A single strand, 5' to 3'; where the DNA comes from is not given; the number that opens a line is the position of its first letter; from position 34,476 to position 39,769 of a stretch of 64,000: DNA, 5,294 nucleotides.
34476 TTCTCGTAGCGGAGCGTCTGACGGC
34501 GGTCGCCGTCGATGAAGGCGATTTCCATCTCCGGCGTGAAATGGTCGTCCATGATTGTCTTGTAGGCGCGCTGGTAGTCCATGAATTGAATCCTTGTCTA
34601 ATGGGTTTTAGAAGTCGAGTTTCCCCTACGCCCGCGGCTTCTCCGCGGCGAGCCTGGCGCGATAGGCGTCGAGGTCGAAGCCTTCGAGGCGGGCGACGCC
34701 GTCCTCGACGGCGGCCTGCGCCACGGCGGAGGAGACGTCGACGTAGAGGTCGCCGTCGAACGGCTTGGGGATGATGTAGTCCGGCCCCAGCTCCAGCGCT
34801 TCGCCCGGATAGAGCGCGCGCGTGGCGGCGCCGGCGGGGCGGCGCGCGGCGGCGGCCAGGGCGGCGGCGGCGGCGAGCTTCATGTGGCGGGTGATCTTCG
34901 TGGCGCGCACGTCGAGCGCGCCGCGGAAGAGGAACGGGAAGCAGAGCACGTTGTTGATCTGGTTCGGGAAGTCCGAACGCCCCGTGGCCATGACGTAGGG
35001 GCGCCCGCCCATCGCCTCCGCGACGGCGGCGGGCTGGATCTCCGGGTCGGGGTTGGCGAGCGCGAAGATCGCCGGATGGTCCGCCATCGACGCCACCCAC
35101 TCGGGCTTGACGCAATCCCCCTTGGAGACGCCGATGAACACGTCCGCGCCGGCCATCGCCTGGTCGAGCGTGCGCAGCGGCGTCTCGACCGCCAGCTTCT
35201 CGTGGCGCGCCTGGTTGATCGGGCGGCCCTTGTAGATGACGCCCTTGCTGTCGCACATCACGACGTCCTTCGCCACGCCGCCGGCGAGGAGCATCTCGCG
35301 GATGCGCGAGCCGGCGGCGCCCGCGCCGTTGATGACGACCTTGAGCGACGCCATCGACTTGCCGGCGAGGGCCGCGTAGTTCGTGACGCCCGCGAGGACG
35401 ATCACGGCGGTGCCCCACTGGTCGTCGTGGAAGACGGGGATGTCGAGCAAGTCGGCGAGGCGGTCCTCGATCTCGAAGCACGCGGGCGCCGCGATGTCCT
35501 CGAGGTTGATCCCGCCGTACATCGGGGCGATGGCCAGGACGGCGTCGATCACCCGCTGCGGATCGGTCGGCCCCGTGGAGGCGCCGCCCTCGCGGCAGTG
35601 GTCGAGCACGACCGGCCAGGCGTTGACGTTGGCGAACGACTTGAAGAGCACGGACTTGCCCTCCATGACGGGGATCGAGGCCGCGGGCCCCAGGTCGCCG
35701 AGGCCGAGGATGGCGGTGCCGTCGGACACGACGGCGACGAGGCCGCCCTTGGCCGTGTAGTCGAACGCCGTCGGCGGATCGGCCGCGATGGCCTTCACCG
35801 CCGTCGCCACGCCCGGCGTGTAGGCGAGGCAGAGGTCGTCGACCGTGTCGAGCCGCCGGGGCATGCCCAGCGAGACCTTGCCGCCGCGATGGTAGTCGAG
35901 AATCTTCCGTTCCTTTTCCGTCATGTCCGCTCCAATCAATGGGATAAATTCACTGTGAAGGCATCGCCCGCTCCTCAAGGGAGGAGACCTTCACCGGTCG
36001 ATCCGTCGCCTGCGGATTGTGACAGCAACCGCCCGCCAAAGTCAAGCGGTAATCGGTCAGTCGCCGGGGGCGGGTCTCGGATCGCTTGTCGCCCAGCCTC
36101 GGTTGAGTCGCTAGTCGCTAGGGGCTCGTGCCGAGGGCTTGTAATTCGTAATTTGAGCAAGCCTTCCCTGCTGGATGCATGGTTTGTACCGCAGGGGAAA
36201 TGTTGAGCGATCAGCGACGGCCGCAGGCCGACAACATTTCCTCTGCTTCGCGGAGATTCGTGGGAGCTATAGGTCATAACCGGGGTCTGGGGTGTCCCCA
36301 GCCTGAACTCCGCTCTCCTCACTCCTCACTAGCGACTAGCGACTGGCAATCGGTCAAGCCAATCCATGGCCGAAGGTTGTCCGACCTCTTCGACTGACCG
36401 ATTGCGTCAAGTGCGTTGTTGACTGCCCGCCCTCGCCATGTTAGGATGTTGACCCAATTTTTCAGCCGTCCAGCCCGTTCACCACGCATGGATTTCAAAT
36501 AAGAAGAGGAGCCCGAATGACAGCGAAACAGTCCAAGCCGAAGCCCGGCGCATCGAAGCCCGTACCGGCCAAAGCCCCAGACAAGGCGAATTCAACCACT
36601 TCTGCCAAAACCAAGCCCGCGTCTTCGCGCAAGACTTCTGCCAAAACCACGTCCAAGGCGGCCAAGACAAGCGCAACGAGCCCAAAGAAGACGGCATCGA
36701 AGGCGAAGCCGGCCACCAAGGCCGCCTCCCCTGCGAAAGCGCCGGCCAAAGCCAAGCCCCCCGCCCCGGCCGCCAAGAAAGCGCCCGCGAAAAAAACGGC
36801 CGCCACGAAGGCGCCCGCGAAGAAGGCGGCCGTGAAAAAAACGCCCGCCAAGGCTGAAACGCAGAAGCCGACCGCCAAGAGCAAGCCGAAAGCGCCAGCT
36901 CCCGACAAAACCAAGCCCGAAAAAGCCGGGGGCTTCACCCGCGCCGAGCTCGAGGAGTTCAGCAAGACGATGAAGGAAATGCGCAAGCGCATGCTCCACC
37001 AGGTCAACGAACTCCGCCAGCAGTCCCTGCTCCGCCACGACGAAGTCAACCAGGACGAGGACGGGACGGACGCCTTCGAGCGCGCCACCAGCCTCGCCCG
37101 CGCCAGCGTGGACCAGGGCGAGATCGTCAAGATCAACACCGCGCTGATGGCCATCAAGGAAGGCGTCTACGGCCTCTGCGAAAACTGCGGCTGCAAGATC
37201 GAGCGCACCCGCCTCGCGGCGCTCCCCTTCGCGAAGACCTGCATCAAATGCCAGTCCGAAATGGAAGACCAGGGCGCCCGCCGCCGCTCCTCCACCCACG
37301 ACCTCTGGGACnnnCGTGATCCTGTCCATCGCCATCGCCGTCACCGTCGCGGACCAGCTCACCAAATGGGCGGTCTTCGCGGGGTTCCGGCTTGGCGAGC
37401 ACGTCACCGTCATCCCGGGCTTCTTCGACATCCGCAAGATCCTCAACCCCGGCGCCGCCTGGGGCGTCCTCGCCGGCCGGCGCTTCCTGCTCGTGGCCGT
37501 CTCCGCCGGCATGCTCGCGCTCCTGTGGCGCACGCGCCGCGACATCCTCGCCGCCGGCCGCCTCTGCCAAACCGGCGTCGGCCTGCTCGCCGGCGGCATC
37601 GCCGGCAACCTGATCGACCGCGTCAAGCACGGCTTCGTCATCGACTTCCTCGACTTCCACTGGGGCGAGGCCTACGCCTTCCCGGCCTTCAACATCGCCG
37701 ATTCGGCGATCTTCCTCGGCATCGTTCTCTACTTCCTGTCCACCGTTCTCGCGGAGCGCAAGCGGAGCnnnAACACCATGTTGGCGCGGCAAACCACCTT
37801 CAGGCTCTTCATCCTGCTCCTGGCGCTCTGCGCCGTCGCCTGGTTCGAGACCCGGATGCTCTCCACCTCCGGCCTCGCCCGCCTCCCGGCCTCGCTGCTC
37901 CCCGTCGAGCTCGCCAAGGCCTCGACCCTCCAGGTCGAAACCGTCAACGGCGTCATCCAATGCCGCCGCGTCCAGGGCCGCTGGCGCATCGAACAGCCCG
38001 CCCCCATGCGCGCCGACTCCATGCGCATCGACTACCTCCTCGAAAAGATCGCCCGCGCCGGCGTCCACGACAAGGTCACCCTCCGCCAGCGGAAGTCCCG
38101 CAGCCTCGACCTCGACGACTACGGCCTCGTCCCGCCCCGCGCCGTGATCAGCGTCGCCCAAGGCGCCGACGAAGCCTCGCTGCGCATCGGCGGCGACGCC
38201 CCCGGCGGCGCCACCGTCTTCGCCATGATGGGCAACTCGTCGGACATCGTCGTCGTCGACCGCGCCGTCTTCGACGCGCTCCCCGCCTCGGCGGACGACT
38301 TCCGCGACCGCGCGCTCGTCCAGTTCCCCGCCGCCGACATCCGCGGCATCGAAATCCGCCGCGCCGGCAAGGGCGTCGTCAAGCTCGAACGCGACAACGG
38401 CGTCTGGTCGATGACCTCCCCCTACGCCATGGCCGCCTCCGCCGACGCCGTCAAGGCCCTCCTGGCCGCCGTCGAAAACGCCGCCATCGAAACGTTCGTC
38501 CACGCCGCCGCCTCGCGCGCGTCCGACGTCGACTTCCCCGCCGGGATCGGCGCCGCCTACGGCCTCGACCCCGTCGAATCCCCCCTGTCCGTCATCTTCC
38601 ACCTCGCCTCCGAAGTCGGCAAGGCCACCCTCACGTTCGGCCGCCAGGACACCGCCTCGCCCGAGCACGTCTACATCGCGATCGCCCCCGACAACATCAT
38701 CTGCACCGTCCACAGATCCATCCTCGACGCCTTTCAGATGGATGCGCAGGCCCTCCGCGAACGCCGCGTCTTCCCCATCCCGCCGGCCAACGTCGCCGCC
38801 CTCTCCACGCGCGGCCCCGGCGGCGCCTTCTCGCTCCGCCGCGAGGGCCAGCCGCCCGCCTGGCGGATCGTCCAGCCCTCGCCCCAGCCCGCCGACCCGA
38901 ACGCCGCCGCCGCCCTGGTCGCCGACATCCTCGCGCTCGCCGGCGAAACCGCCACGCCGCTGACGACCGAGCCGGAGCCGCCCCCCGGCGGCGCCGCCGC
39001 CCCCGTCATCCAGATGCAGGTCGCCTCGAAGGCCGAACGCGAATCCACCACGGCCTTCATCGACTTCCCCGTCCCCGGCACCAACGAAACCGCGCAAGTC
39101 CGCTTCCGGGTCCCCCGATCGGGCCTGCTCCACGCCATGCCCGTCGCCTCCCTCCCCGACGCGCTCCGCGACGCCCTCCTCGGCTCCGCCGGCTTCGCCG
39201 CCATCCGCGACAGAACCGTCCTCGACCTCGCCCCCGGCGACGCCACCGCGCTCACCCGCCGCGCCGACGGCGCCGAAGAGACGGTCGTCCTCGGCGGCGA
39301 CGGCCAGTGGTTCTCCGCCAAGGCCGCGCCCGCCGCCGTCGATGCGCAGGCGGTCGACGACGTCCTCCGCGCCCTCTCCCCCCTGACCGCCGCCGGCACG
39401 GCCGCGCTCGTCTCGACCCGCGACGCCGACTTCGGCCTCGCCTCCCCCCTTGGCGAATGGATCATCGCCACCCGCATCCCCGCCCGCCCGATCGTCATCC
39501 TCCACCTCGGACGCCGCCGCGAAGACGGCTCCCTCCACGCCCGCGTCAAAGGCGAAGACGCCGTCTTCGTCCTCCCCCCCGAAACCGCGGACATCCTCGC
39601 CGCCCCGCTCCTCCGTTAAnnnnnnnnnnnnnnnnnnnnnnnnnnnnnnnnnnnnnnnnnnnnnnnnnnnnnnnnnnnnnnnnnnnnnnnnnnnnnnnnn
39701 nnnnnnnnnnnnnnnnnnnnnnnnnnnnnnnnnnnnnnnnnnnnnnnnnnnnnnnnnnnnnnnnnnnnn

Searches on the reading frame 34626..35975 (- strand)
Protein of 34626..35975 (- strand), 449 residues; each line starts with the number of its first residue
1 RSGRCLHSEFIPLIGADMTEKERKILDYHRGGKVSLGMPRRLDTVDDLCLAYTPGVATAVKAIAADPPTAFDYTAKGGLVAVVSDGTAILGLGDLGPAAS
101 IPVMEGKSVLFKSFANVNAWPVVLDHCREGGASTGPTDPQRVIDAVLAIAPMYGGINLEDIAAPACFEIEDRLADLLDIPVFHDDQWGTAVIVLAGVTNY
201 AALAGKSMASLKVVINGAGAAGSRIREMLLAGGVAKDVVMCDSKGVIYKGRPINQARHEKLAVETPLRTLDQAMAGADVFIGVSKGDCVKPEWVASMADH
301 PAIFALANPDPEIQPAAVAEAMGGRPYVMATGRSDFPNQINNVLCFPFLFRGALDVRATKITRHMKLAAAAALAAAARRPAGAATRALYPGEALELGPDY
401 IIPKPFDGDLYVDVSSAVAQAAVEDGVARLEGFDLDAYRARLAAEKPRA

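Call 86: search_protein_families(library=pfam, proteins=[window:34626-35975:-], max_evalue=0.001)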
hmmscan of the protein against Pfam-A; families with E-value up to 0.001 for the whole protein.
window:34626-35975:- (449 aa): 2 families
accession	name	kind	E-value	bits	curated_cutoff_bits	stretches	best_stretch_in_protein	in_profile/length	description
PF00390.24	malic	-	4.6e-26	92.2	23.1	1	45-173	17-181/182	Malic enzyme, N-terminal domain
PF03949.21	Malic_M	-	3.8e-16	59.6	23.5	1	188-390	3-237/258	Malic enzyme, NAD binding domain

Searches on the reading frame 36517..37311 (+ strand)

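Call 86: search_protein_families(library=pfam, proteins=[window:36517-37311:+], max_evalue=0.001)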
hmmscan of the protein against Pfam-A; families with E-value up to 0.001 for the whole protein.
window:36517-37311:+ (265 aa): 1 family
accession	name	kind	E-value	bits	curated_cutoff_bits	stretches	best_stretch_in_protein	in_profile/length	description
PF01258.23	zf-dskA_traR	-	2.3e-09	37.5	24.9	1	217-250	2-35/36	Prokaryotic dksA/traR C4-type zinc finger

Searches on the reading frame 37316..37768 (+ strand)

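Call 11: search_protein_families(library=pfam, proteins=[window:37316-37768:+], max_evalue=0.1)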
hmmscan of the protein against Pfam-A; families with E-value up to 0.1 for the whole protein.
window:37316-37768:+ (151 aa): 1 family
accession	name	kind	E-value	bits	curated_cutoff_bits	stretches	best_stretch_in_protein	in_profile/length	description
PF01252.23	Peptidase_A8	-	1.4e-35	123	25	1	5-143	1-140/142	Signal peptidase (SPase) II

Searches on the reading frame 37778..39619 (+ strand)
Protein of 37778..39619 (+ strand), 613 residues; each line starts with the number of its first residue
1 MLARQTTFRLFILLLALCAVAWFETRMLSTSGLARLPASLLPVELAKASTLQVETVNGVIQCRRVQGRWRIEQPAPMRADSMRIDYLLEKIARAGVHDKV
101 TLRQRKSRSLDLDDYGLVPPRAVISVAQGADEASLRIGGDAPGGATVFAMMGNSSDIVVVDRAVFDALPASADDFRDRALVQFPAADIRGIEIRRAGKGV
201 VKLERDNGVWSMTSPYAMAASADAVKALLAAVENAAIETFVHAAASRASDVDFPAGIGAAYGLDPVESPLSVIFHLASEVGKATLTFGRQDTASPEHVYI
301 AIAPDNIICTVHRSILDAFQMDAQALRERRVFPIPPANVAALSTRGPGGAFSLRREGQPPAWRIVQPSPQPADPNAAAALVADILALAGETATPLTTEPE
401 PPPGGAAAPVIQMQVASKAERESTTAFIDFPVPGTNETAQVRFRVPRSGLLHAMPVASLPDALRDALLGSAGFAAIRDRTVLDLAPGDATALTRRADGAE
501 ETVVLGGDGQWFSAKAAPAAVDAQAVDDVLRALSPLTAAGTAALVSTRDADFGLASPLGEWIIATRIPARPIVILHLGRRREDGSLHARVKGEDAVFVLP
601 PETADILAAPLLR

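Call 11: search_protein_families(library=pfam, proteins=[window:37778-39616:+], max_evalue=0.1)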
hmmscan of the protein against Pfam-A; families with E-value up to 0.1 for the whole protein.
window:37778-39616:+ (613 aa): 1 family
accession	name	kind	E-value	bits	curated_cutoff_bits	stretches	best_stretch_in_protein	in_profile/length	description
PF14238.11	DUF4340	-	1.2e-46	159.6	25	3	69-248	1-175/183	Domain of unknown function (DUF4340)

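Call 20: find_encoding_contigs(protein=window:37778-39619:+, flank=10000, max_places=10)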
Protein window:37778-39619:+ (613 aa): 1 contig read that carries it; 1 place shown.
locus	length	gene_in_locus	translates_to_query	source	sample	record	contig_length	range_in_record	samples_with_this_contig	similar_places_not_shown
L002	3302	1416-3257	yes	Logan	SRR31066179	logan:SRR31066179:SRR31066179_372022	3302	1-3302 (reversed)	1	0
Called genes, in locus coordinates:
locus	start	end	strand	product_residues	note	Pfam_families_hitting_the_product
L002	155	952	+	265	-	PF01258:zf-dskA_traR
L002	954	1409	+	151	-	PF01252:Peptidase_A8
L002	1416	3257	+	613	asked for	PF14238:DUF4340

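Call 58: find_homologous_proteins(query=window:37778-39616:+, max_evalue=1e-20)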
Query window:37778-39616:+ (613 aa): 7 proteins with E <= 1e-20 among 8000 candidates.
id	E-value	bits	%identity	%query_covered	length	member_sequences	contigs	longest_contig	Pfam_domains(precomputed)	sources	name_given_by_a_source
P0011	0.0e+0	1317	100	100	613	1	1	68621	PF14238.12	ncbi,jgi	ncbi:MAG: DUF4340 domain-containing protein [Kiritimatiellia bacterium]|jgi:hypothetical protein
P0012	0.0e+0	1048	79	100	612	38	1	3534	PF14238.12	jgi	-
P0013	0.0e+0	1035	79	100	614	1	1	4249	PF14238.12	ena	-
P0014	1.1e-269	914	71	100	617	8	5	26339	PF14238.12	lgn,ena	-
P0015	3.0e-125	437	39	100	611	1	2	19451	PF14238.12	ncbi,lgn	-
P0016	1.1e-22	99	27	53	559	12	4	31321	PF14238.12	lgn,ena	-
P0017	1.7e-22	98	24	89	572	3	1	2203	PF14238.12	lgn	-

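Call 59: find_encoding_contigs(protein=P0014, flank=10000, max_places=5)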
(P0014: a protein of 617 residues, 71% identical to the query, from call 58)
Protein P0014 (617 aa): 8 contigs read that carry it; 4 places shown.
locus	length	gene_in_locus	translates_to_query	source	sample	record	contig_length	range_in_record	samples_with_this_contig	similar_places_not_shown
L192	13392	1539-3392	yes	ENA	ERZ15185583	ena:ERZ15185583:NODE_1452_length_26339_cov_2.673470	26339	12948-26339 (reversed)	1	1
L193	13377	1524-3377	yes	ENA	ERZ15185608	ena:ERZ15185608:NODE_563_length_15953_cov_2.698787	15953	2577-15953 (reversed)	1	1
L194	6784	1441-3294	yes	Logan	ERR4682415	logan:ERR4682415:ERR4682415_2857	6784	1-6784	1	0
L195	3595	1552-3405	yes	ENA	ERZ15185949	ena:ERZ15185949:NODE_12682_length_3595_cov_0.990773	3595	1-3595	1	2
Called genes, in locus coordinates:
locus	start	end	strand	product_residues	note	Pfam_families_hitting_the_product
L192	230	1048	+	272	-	PF01258:zf-dskA_traR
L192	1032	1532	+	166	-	PF01252:Peptidase_A8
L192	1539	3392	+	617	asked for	PF14238:DUF4340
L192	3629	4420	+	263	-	PF00535:Glycos_transf_2, PF10111:Glyco_tranf_2_2, PF13641:Glyco_tranf_2_3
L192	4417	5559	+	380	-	PF13439:Glyco_transf_4, PF20706:GT4-conflict, PF00534:Glycos_transf_1, PF13692:Glyco_trans_1_4, PF13524:Glyco_trans_1_2 (weak)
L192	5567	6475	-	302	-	-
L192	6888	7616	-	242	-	PF02591:Zn_ribbon_9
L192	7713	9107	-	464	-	PF05221:AdoHcyase, PF00670:AdoHcyase_NAD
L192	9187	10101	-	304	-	PF03279:Lip_A_acyltrans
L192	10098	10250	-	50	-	PF02410:RsfS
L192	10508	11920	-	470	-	PF02614:UxaC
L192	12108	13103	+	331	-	PF01476:LysM, PF03734:YkuD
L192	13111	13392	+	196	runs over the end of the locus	PF01330:RuvA_N, PF00633:HHH (faint), PF14520:HHH_5, PF21176:RecR_HhH (weak), PF07499:RuvA_C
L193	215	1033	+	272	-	PF01258:zf-dskA_traR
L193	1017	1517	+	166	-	PF01252:Peptidase_A8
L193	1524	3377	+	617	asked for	PF14238:DUF4340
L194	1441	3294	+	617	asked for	PF14238:DUF4340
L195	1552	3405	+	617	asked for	PF14238:DUF4340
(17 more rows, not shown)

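Call 60: find_encoding_contigs(protein=P0013, flank=10000, max_places=3)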
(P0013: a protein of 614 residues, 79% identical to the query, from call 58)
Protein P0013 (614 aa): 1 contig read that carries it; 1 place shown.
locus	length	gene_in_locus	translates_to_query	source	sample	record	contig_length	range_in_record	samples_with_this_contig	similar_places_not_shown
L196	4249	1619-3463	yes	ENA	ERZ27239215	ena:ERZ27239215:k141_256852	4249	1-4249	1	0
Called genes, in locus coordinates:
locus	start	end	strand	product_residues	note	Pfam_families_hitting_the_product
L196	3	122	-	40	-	?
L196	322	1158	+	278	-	-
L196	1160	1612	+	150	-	PF01252:Peptidase_A8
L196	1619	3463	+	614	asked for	PF14238:DUF4340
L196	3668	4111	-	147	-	-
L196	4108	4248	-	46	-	?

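Call 61: find_encoding_contigs(protein=P0012, flank=10000, max_places=3)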
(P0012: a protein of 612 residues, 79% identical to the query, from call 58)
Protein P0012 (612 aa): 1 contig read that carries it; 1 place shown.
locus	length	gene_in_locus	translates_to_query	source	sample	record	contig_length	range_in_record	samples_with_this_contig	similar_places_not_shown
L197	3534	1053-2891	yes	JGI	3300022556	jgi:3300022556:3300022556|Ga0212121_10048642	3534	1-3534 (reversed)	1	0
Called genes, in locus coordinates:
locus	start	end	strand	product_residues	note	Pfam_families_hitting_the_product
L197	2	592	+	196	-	?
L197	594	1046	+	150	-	PF01252:Peptidase_A8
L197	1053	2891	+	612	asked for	PF14238:DUF4340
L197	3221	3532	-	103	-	?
